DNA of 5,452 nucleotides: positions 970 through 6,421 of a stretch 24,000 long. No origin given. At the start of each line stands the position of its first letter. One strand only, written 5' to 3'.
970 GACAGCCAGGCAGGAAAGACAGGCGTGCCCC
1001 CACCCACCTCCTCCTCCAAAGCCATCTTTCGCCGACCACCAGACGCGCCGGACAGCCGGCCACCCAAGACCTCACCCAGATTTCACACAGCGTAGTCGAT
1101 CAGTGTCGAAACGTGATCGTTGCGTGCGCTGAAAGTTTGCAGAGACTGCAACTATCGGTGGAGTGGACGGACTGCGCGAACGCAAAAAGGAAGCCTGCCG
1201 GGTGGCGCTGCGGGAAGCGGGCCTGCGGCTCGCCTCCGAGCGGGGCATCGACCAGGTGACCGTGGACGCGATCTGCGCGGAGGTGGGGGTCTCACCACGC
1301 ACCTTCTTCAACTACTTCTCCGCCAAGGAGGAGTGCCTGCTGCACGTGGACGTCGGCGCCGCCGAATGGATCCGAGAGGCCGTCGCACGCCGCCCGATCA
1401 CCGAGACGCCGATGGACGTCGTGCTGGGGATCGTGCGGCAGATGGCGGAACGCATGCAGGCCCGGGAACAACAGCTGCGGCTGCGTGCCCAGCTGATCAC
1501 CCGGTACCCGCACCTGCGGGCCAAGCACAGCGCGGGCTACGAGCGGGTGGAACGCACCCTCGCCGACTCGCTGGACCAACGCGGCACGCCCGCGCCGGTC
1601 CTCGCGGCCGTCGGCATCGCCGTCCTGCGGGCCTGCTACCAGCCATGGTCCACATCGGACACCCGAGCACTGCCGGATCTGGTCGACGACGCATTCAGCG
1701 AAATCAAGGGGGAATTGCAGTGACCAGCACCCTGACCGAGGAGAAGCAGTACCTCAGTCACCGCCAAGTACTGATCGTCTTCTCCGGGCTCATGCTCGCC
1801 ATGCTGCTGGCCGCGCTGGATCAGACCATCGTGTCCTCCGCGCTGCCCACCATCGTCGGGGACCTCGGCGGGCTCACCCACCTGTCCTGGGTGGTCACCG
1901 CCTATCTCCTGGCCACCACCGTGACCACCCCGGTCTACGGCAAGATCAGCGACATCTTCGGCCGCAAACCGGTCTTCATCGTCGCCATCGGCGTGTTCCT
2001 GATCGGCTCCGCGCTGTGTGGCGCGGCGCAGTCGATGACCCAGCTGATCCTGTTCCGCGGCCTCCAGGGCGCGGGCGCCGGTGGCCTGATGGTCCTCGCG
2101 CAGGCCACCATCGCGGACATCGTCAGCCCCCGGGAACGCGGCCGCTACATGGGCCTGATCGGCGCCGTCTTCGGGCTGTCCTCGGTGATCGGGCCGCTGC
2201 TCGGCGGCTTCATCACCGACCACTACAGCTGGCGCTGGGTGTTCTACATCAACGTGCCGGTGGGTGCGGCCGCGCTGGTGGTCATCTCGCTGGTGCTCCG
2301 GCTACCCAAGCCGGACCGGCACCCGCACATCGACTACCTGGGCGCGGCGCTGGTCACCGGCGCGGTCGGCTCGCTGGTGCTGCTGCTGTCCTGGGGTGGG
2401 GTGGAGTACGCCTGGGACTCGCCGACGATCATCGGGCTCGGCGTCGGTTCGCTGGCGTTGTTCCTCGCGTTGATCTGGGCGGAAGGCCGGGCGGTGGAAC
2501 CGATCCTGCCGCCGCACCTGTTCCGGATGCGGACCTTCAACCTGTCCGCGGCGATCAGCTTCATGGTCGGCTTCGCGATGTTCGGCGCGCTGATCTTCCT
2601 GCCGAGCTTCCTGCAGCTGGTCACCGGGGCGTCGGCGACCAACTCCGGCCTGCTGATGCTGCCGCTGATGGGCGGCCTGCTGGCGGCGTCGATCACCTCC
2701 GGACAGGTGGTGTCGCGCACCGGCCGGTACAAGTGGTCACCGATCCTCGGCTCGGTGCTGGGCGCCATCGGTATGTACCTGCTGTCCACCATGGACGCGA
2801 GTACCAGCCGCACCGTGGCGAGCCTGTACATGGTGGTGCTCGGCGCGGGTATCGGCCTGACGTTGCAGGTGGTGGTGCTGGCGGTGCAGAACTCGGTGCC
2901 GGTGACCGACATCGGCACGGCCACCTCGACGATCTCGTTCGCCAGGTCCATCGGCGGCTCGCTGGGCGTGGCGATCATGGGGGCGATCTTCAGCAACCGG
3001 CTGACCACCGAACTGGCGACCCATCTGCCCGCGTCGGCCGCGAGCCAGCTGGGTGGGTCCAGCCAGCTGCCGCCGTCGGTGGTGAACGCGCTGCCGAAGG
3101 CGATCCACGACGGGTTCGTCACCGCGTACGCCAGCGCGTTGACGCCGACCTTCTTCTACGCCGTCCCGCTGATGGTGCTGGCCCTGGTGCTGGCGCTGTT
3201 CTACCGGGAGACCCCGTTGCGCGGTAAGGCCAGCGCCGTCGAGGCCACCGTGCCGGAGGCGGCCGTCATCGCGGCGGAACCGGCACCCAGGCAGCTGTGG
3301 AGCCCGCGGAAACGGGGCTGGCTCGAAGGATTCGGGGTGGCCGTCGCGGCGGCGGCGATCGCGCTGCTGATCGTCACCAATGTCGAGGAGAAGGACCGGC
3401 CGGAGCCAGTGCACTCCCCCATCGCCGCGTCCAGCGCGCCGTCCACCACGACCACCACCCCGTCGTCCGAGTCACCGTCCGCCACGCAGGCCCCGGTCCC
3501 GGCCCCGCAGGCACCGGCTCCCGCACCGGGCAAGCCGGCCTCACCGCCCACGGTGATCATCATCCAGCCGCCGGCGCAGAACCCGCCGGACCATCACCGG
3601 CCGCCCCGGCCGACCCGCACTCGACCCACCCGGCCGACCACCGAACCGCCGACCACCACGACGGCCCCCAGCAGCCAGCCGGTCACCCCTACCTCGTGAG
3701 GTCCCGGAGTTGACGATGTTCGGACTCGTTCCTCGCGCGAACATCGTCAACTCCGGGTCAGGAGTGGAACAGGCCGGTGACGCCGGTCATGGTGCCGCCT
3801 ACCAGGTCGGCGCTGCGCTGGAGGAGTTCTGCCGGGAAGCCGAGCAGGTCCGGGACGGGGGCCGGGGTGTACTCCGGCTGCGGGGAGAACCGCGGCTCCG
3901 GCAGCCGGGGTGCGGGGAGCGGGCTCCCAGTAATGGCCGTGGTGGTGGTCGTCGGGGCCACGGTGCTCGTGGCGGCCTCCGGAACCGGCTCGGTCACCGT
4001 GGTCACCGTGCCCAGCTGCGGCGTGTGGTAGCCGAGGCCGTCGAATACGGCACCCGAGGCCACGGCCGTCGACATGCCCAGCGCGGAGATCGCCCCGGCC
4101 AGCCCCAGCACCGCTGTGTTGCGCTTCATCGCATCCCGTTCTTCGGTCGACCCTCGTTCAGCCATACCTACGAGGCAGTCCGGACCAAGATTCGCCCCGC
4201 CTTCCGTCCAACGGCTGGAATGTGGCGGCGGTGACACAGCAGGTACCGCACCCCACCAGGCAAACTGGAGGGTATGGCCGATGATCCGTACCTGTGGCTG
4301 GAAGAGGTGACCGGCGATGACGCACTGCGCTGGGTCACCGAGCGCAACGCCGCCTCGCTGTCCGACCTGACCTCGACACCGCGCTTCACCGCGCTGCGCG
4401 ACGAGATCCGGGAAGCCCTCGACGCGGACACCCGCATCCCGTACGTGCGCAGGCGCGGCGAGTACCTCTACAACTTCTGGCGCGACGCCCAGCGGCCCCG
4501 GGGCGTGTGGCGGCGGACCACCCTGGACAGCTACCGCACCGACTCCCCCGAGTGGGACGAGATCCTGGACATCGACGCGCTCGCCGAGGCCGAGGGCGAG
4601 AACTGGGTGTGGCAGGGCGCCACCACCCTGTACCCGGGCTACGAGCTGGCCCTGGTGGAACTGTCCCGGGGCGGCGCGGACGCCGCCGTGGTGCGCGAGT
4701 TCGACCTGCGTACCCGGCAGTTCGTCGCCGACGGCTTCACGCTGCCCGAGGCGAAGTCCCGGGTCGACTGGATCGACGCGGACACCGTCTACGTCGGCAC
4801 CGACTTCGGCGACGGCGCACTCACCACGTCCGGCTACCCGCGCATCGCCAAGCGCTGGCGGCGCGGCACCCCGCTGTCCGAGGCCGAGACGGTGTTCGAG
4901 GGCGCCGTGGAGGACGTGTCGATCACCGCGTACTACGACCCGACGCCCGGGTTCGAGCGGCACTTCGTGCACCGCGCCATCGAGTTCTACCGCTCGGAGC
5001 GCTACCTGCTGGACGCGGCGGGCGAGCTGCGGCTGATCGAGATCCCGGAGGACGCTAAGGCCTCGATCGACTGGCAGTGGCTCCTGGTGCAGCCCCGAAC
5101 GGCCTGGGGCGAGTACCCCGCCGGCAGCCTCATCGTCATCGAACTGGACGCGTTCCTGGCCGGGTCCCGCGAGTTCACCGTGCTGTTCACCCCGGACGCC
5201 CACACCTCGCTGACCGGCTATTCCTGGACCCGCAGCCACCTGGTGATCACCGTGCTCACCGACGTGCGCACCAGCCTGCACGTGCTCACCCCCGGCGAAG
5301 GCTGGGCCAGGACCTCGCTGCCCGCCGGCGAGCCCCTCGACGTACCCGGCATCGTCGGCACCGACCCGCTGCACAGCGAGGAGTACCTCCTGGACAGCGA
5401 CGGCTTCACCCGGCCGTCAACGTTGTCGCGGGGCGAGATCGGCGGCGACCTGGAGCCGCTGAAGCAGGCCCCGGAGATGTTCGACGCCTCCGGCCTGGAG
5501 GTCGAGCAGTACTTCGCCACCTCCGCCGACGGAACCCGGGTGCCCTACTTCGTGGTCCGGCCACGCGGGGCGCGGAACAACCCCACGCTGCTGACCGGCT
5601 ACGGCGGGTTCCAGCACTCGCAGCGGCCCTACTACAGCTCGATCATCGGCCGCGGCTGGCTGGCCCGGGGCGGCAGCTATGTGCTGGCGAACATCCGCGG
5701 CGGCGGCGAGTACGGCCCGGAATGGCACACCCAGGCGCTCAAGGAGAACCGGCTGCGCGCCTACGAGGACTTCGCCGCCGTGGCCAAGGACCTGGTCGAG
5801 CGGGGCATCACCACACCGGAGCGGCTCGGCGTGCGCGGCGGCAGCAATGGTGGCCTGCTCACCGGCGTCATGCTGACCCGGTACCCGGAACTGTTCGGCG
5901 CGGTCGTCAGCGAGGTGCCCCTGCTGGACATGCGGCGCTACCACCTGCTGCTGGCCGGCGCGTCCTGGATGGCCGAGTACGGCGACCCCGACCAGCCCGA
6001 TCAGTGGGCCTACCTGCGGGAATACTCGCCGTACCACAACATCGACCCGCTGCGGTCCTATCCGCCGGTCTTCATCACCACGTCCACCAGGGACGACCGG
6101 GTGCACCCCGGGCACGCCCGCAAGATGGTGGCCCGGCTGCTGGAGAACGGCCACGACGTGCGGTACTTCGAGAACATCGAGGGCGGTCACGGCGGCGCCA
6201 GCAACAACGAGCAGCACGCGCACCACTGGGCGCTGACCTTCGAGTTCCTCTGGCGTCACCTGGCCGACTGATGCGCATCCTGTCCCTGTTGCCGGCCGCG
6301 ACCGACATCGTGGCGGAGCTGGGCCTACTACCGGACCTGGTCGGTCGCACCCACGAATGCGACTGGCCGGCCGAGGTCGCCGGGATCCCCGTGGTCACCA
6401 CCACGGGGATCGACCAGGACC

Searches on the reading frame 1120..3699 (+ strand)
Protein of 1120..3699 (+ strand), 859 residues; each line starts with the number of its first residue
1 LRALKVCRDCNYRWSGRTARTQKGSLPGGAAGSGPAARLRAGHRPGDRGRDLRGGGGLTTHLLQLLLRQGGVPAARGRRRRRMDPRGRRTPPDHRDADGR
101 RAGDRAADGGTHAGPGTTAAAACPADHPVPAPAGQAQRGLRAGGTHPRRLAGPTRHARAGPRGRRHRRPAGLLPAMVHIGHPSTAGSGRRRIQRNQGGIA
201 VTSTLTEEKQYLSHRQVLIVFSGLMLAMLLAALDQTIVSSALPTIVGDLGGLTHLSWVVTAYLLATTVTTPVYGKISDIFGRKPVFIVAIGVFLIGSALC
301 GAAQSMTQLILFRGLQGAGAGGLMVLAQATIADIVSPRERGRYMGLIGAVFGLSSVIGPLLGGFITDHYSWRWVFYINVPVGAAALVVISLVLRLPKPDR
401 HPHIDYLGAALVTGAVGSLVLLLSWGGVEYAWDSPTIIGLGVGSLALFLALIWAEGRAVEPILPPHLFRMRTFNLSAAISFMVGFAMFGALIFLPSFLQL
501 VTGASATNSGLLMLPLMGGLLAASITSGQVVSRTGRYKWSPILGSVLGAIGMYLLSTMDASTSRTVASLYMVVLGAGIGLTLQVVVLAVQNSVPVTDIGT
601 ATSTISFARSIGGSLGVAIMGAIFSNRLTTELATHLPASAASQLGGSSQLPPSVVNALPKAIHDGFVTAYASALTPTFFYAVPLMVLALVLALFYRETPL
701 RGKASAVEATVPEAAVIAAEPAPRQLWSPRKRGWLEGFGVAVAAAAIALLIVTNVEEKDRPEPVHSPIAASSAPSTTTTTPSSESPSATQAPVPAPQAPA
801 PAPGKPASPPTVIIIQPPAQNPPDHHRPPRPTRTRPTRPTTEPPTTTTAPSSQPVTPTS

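Call 8: search_protein_families(library=pfam, proteins=[window:1120-3699:+], max_evalue=0.001)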
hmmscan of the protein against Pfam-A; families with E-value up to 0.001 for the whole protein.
window:1120-3699:+ (859 aa): 3 families
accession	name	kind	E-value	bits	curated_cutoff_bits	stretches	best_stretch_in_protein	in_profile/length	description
PF07690.21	MFS_1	-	2.1e-57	195.1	33.4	1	224-616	1-346/347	Major Facilitator Superfamily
PF06609.19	TRI12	-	1.1e-25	90.6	23.2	1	202-669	28-505/599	Fungal trichothecene efflux pump (TRI12)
PF00083.30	Sugar_tr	-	6.3e-12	45.6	22.3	1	254-388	47-187/452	Sugar (and other) transporter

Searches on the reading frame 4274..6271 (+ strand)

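Call 8: search_protein_families(library=pfam, proteins=[window:4274-6271:+], max_evalue=0.001)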
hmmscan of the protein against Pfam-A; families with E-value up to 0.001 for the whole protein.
window:4274-6271:+ (665 aa): 2 families
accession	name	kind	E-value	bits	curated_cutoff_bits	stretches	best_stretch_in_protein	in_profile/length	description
PF00326.27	Peptidase_S9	-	4.6e-48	164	22.6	1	462-664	9-211/213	Prolyl oligopeptidase family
PF02897.21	Peptidase_S9_N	-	6.5e-23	81.6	24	1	3-383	19-397/414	Prolyl oligopeptidase, N-terminal beta-propeller domain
